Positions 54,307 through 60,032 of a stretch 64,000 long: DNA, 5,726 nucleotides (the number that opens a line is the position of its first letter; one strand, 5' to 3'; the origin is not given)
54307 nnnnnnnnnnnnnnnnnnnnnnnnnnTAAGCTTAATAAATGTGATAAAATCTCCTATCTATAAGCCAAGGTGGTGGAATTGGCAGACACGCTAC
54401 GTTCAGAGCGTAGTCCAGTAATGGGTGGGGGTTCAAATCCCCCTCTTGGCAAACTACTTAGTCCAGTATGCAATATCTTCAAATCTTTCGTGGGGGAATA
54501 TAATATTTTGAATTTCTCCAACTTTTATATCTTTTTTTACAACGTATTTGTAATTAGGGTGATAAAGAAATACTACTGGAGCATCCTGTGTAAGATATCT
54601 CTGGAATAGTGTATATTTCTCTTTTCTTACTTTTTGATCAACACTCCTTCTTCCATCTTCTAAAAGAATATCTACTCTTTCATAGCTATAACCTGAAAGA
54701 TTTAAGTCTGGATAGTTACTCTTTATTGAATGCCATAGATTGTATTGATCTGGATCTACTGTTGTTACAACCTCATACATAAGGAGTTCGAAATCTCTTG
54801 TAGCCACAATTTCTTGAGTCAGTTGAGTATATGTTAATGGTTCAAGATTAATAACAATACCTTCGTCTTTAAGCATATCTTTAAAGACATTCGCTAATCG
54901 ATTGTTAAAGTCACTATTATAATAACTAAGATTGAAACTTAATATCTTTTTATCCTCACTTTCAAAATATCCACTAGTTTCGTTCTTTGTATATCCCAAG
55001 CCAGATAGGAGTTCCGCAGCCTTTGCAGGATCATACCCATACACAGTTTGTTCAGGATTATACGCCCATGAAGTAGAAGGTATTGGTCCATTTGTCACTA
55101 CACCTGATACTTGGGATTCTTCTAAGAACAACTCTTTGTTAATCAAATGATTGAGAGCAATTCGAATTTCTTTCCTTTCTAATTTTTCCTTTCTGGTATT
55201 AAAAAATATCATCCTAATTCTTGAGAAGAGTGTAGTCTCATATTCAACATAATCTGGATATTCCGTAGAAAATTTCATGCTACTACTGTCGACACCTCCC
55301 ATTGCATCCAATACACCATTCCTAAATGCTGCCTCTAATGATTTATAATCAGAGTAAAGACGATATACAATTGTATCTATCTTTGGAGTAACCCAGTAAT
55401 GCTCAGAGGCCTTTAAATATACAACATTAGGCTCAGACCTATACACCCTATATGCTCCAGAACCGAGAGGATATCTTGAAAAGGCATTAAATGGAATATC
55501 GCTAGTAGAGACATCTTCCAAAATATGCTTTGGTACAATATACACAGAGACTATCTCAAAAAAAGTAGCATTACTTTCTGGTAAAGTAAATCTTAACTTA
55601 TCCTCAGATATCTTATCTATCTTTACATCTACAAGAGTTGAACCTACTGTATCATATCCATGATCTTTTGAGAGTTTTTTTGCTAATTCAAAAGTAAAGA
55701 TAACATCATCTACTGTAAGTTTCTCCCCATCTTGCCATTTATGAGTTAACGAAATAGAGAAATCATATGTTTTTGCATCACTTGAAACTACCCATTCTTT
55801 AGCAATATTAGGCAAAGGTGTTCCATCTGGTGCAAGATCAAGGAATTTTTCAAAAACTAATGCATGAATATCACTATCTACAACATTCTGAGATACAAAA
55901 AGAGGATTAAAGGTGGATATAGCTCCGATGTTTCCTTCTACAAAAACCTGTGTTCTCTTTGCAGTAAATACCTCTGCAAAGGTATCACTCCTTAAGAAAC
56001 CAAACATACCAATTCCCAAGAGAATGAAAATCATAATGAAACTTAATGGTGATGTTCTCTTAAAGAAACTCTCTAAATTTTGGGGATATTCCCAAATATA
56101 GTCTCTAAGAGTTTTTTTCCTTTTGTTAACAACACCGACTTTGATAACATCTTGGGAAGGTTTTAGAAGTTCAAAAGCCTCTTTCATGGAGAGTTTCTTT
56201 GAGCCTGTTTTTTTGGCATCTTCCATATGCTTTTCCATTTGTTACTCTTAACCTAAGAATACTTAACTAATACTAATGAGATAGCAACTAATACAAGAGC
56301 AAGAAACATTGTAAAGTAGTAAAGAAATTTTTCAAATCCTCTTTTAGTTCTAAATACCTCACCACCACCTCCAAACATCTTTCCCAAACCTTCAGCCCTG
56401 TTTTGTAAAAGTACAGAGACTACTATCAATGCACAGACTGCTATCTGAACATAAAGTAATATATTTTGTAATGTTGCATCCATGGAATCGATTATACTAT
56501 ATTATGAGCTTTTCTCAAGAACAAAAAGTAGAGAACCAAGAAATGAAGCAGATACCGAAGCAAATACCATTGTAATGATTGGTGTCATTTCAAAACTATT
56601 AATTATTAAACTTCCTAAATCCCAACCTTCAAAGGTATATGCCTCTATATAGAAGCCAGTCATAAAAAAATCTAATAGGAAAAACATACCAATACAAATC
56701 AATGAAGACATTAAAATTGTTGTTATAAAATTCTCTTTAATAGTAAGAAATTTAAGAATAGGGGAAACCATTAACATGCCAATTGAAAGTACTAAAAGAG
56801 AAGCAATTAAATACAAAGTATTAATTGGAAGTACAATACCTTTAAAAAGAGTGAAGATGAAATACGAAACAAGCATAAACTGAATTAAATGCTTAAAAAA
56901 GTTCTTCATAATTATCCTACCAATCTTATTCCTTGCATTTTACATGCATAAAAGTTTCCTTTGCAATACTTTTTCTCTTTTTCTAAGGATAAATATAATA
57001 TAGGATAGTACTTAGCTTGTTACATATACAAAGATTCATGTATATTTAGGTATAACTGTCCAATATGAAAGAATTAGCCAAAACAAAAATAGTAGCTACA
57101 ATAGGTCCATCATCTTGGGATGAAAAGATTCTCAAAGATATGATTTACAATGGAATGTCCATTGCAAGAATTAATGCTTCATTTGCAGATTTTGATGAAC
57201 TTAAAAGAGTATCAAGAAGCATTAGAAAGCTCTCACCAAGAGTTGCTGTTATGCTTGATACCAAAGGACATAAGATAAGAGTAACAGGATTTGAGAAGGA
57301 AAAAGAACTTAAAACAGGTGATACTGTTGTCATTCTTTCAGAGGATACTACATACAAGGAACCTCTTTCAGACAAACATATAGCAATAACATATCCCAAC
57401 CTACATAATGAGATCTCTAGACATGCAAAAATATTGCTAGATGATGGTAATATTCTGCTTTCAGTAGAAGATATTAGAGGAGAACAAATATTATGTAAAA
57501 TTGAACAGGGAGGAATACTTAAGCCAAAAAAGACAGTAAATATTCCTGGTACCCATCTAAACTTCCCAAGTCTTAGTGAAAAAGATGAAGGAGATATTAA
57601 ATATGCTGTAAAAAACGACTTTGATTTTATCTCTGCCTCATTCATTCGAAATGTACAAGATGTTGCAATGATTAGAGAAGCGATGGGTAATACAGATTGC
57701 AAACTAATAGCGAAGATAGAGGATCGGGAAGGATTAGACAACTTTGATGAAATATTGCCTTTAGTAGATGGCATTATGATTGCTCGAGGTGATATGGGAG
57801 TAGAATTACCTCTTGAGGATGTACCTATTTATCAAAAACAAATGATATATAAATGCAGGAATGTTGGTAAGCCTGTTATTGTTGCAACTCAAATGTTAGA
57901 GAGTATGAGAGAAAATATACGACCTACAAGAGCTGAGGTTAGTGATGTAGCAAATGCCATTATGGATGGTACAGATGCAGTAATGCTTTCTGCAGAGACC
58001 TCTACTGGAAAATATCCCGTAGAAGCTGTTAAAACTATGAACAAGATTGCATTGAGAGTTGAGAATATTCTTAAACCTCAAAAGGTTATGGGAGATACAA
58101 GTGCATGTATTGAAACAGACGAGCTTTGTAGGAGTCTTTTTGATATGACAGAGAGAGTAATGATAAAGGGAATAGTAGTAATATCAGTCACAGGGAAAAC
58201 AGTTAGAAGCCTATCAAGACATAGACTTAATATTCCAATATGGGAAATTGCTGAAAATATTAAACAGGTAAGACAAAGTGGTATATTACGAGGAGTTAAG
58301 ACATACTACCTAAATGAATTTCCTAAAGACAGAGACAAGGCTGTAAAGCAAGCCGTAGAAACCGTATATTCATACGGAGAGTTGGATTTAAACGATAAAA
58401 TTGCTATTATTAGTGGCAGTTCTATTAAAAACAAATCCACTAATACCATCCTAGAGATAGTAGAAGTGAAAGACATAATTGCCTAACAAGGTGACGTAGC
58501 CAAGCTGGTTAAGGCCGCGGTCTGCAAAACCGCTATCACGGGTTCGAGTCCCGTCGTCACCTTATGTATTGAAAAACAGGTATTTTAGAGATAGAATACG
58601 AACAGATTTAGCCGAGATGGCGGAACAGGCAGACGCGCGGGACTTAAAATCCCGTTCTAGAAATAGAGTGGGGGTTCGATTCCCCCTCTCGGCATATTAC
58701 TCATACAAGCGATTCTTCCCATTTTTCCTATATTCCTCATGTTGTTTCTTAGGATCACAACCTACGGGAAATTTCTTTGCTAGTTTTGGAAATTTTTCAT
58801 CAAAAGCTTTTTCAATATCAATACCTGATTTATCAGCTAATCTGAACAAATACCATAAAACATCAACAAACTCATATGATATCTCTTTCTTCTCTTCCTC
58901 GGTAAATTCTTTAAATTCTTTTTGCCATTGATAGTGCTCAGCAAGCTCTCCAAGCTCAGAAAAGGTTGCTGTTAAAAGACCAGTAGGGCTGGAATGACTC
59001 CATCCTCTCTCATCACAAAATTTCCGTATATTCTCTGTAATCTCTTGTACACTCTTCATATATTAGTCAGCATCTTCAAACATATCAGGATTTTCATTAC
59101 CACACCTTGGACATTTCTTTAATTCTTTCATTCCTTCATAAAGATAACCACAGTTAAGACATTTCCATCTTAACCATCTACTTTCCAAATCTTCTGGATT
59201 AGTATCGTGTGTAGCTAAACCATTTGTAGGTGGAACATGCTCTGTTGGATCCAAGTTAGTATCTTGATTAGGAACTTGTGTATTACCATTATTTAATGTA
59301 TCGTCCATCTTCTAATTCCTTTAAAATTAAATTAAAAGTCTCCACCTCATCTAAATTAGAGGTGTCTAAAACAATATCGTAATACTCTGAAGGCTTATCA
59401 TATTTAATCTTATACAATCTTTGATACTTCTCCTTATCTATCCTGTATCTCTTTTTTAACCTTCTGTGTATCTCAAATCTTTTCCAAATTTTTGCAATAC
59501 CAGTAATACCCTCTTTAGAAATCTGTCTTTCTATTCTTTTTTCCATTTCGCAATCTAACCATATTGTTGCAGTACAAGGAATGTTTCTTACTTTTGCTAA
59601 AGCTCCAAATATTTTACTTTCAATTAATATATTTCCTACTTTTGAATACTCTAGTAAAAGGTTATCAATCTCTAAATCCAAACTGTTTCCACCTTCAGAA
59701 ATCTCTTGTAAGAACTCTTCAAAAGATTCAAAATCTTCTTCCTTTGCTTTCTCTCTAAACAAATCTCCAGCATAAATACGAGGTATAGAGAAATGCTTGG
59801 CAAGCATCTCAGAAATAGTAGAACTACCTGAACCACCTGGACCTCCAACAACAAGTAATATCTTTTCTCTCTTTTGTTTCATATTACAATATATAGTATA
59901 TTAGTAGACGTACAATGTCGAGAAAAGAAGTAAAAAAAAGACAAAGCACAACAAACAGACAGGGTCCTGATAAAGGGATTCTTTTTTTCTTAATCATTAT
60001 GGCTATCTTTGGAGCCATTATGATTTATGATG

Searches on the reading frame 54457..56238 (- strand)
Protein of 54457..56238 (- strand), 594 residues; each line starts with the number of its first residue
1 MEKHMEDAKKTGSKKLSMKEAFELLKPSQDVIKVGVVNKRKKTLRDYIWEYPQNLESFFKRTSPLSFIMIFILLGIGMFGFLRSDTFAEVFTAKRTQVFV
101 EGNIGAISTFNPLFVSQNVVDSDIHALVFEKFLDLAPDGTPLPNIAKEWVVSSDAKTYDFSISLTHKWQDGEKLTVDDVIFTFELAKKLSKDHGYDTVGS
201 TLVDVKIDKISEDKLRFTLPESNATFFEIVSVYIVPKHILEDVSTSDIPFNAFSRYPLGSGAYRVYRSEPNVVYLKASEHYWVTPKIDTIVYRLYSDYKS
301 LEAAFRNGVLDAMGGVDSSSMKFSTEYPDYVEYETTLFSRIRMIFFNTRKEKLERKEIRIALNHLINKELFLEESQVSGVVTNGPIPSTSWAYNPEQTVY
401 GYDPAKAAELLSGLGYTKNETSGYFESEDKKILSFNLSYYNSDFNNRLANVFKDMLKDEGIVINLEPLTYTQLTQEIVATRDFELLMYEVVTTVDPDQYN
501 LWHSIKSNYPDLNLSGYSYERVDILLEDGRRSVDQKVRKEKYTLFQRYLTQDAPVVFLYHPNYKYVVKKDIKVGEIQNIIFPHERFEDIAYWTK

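Call 18: search_protein_families(library=pfam, proteins=[window:54457-56238:-], max_evalue=0.001)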
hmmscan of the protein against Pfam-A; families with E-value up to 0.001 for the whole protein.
window:54457-56238:- (594 aa): 1 family
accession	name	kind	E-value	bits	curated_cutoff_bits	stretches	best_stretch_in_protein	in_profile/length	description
PF00496.27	SBP_bac_5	-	2.7e-60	204.9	32.4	1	141-504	2-360/368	Bacterial extracellular solute-binding proteins, family 5 Middle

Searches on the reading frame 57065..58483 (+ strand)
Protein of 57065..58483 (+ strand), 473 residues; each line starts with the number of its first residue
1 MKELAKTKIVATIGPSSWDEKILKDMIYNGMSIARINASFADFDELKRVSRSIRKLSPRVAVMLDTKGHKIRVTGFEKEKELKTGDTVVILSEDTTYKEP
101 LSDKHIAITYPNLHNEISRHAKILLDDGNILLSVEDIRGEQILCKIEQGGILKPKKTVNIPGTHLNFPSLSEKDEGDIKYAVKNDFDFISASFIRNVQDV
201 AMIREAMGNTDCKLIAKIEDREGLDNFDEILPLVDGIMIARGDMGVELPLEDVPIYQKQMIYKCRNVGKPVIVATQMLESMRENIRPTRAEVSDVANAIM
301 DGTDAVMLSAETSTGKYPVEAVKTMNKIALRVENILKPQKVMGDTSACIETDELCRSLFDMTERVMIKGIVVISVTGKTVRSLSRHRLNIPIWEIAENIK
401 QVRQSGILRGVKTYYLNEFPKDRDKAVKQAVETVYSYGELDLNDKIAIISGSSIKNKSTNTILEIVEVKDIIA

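Call 18: search_protein_families(library=pfam, proteins=[window:57065-58483:+], max_evalue=0.001)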
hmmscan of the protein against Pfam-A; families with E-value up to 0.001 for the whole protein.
window:57065-58483:+ (473 aa): 2 families
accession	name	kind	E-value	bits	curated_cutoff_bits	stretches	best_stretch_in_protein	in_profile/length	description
PF00224.27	PK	-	1.8e-111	372.8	30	1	5-322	2-328/328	Pyruvate kinase, barrel domain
PF02887.21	PK_C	-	3.5e-16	59.8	28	1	353-462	2-111/114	Pyruvate kinase, alpha/beta domain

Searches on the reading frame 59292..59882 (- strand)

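Call 18: search_protein_families(library=pfam, proteins=[window:59292-59882:-], max_evalue=0.001)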
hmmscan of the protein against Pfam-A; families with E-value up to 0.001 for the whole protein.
window:59292-59882:- (197 aa): 5 families
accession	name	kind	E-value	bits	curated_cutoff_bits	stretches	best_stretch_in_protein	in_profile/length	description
PF13207.12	AAA_17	-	4.1e-10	40.5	27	1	14-124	2-123/136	AAA domain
PF13189.12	Cytidylate_kin2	-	1.6e-08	35.4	28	1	17-175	9-175/176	Cytidylate kinase-like family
PF02224.24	Cytidylate_kin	-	1.3e-06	28.7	26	0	12-44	3-35/211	Cytidylate kinase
PF00406.28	ADK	-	4.2e-05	24.2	26.8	1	12-49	2-38/151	Adenylate kinase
PF13238.12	AAA_18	-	0.00016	22.5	29.4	1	11-119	2-107/128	AAA domain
